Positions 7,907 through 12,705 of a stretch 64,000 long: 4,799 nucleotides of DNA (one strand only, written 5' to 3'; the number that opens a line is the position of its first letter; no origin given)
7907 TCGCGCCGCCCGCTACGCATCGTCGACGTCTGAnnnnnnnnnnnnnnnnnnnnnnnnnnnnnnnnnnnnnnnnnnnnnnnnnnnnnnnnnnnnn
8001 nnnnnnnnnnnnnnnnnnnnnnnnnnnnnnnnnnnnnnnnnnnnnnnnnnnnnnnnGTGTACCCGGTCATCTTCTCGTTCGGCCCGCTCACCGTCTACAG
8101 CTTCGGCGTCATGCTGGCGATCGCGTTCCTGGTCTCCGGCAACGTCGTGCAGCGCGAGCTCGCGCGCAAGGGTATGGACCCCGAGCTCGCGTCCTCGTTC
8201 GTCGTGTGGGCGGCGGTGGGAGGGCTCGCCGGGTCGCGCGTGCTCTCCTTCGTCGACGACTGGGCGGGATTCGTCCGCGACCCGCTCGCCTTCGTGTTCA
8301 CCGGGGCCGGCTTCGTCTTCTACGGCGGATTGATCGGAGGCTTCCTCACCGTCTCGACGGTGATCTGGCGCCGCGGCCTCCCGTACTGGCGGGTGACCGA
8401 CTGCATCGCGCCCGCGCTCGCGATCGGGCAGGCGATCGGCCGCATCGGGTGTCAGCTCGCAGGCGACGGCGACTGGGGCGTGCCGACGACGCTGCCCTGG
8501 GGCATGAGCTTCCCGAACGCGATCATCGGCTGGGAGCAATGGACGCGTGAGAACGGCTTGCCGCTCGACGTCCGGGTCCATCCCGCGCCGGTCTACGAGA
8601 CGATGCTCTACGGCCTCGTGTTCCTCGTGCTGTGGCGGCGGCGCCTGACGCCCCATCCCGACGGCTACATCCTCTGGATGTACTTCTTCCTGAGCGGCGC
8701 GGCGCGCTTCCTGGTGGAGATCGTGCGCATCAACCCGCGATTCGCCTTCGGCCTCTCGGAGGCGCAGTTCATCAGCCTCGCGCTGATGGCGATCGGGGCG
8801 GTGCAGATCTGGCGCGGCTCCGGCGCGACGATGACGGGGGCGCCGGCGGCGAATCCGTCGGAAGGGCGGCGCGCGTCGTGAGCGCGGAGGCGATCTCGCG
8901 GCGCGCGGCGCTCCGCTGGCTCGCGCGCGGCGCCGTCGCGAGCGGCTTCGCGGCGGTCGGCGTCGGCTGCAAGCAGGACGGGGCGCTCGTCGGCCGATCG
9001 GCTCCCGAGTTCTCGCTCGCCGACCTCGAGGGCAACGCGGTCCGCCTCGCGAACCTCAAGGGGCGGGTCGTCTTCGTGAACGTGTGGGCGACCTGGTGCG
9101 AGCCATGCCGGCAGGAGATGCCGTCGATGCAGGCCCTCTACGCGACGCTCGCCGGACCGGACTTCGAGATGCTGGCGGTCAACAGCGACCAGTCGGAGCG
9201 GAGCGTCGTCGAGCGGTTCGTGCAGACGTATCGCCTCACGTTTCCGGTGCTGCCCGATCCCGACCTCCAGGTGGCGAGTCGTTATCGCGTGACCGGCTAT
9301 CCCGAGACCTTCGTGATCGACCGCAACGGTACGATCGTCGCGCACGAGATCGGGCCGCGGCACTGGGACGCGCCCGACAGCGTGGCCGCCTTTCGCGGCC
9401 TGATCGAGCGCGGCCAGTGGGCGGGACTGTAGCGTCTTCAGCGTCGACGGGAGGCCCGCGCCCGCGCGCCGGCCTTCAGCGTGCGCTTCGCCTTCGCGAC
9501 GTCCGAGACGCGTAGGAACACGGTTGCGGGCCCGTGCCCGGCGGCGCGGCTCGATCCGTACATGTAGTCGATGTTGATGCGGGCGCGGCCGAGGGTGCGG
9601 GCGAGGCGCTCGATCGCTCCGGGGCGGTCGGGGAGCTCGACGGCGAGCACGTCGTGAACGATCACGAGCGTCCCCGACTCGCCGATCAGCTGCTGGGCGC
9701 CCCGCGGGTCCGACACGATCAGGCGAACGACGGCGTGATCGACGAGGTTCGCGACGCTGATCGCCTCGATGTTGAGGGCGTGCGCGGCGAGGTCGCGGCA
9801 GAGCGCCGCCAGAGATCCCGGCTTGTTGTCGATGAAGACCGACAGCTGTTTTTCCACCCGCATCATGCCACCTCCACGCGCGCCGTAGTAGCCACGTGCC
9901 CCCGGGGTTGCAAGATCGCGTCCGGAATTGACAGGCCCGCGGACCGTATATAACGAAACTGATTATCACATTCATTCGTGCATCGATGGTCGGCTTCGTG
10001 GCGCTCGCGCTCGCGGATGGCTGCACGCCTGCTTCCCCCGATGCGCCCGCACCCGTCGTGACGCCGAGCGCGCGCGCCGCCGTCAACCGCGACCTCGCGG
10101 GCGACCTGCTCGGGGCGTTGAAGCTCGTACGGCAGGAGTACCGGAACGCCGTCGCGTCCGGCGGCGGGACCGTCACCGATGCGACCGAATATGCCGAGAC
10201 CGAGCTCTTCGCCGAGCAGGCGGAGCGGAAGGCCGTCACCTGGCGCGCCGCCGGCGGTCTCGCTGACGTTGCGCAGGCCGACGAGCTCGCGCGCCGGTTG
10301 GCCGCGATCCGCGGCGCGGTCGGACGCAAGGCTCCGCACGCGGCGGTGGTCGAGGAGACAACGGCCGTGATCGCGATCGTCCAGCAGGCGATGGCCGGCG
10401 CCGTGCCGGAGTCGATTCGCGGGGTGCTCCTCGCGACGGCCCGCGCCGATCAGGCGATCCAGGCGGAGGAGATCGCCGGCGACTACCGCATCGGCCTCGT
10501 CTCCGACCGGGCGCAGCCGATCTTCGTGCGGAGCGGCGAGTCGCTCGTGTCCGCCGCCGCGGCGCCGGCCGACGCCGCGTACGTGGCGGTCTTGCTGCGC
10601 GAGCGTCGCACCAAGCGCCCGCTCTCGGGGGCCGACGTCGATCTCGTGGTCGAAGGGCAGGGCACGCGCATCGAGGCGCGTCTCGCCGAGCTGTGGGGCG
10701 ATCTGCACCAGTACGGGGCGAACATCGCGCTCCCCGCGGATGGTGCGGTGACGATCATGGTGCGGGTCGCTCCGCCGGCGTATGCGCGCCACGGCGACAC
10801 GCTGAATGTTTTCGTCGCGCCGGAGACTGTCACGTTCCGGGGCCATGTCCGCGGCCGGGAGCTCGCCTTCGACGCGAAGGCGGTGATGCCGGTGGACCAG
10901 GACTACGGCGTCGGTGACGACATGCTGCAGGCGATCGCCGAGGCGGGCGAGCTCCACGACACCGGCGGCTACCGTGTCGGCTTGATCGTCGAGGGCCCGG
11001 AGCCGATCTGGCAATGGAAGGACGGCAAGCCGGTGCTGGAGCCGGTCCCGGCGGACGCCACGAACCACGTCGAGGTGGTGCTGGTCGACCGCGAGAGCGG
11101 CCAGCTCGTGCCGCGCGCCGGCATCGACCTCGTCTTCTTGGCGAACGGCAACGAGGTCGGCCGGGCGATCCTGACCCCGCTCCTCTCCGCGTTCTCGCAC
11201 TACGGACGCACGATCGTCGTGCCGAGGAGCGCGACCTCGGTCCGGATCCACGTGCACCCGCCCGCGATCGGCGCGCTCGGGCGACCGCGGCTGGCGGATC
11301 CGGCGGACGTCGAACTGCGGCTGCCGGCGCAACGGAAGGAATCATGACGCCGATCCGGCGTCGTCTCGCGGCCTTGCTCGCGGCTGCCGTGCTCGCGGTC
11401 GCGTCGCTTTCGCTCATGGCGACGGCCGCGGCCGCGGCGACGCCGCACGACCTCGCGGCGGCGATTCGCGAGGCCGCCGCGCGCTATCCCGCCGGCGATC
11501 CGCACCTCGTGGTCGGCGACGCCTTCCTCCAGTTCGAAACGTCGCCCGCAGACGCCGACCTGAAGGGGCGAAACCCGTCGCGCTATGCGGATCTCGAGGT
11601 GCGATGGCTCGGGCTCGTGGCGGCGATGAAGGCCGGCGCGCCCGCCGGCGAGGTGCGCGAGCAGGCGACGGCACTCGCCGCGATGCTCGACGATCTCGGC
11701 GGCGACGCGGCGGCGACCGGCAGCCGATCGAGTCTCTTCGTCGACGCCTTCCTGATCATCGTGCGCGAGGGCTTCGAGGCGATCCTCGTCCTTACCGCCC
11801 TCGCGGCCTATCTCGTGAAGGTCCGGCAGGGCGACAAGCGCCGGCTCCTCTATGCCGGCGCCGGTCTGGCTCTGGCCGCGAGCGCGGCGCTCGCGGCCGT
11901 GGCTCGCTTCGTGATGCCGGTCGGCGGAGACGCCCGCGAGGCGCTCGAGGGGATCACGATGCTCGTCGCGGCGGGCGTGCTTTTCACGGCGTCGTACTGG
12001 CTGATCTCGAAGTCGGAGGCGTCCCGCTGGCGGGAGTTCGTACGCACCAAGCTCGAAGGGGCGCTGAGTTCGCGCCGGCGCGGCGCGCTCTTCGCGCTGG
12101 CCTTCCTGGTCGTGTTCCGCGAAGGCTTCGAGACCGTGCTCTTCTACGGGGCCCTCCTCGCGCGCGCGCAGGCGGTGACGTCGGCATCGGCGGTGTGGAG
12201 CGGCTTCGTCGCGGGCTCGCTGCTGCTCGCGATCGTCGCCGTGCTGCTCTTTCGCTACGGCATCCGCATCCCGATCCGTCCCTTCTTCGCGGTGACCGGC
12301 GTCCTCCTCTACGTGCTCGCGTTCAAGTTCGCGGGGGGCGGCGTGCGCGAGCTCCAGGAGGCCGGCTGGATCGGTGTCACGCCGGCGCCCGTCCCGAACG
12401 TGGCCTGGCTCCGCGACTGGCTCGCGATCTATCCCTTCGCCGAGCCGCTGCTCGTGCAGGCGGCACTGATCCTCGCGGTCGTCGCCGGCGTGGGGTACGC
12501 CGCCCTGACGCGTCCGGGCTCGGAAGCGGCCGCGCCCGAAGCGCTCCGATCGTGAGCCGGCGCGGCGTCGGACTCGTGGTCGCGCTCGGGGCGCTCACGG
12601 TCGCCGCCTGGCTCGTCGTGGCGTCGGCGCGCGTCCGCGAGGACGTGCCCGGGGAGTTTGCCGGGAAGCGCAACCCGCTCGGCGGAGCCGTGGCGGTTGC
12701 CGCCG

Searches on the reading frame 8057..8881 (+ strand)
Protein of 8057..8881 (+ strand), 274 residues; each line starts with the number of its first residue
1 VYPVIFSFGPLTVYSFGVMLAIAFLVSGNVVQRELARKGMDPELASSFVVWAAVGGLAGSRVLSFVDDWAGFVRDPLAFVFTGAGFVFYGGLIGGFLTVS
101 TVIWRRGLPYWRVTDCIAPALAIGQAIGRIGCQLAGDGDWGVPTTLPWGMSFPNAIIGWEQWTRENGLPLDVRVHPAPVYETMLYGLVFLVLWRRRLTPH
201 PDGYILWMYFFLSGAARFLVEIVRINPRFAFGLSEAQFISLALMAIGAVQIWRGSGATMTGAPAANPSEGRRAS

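Call 68: search_protein_families(library=pfam, proteins=[window:8057-8881:+], max_evalue=0.001)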
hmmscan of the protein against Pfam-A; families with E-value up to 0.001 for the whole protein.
window:8057-8881:+ (274 aa): 1 family
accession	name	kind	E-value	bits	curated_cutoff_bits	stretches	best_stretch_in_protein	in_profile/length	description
PF01790.23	LGT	-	5.9e-46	157.2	24.9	1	3-252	1-239/240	Prolipoprotein diacylglyceryl transferase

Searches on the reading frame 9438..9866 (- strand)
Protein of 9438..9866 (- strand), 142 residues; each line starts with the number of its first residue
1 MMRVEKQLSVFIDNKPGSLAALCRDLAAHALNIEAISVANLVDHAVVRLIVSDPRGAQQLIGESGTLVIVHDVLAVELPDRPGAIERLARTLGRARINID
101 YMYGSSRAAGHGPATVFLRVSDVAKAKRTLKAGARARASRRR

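Call 83: search_protein_families(library=pfam, proteins=[window:9438-9866:-], max_evalue=0.001)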
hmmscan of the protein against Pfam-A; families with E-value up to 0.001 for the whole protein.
window:9438-9866:- (142 aa): 6 families
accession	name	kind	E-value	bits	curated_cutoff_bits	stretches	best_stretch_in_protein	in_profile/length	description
PF19571.5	ACT_8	-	3e-16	59.9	23.5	1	6-128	4-123/141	ACT domain pair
PF01842.31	ACT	-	1e-15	57.6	27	2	74-131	3-59/66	ACT domain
PF22629.2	ACT_AHAS_ss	-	1.5e-07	31.9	27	1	8-53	1-48/67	AHAS small subunit-like ACT domain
PF13291.12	ACT_4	-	5.9e-06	27.3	27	0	74-129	9-65/80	ACT domain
PF22190.2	TTHA0829-like_ACT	-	9.4e-05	22.8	27.4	0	74-94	5-25/70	TTHA0829-like ACT domain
PF13740.12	ACT_6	-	0.00037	20.8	23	0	14-55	11-52/76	ACT domain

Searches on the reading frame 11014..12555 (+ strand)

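Call 83: search_protein_families(library=pfam, proteins=[window:11014-12555:+], max_evalue=0.001)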
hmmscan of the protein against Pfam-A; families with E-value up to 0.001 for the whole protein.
window:11014-12555:+ (513 aa): 1 family
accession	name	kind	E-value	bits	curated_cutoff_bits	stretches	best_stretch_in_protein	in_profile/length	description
PF03239.20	FTR1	-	1.9e-31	109.9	25.3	2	211-352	102-231/284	Iron permease FTR1 family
